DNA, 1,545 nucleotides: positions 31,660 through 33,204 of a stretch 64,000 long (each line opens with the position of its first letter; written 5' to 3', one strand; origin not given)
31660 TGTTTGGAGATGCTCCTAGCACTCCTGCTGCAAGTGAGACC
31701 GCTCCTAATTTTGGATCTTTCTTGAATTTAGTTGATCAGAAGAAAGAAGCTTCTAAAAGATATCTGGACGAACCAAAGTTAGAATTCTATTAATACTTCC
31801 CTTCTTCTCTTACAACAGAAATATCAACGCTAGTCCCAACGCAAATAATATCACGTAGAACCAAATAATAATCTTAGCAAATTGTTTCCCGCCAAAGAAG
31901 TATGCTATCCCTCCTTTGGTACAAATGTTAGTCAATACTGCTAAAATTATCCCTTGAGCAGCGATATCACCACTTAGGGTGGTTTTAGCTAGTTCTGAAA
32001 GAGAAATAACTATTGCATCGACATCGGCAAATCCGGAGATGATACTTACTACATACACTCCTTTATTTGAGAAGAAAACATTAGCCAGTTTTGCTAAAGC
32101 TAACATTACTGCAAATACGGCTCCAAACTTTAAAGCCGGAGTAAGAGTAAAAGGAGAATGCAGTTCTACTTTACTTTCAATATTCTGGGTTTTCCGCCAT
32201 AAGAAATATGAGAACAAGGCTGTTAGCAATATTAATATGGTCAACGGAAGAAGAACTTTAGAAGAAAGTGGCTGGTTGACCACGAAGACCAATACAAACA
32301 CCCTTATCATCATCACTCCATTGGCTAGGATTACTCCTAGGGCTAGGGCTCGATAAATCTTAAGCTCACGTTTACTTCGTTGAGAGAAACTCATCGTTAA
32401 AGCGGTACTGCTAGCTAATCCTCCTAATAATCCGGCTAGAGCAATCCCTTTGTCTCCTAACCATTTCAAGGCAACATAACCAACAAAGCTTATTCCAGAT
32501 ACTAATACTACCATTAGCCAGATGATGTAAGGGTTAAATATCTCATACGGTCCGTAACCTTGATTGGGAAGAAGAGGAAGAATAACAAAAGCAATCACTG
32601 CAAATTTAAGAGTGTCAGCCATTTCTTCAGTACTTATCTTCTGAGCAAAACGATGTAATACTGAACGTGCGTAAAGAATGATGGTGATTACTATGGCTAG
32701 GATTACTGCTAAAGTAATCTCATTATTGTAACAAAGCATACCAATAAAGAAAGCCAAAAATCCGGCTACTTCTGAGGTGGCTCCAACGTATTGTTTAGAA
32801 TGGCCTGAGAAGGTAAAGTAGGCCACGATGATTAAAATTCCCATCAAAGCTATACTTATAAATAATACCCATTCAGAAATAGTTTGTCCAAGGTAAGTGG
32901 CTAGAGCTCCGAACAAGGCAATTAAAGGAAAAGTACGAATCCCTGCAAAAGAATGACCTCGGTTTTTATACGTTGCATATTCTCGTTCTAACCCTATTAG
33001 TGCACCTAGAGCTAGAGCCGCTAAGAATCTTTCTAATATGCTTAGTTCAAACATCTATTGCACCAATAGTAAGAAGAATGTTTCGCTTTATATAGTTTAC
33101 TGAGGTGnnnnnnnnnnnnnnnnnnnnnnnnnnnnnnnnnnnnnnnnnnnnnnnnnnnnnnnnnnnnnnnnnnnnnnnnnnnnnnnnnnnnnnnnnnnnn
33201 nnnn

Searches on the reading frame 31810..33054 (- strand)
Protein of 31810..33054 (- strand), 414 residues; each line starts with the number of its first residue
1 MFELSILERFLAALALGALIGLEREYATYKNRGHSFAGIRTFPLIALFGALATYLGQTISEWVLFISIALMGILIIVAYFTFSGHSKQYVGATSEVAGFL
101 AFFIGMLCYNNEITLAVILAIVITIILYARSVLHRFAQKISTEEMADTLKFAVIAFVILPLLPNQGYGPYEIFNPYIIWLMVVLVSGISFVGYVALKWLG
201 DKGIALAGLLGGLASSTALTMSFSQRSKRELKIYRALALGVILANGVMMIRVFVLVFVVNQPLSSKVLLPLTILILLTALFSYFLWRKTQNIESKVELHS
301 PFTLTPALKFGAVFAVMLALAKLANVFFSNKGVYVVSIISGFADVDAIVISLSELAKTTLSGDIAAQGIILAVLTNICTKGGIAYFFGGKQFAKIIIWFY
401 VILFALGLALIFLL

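Call 77: search_protein_families(library=pfam, proteins=[window:31810-33054:-], max_evalue=0.00001)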
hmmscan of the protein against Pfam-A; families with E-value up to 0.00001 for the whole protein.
window:31810-33054:- (414 aa): 2 families
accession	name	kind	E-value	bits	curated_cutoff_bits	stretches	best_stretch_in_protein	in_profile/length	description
PF13194.11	DUF4010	-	4.9e-64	216.3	30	1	183-388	1-210/210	Domain of unknown function (DUF4010)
PF02308.21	MgtC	-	3.6e-20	73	31.4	1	11-135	2-120/121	MgtC family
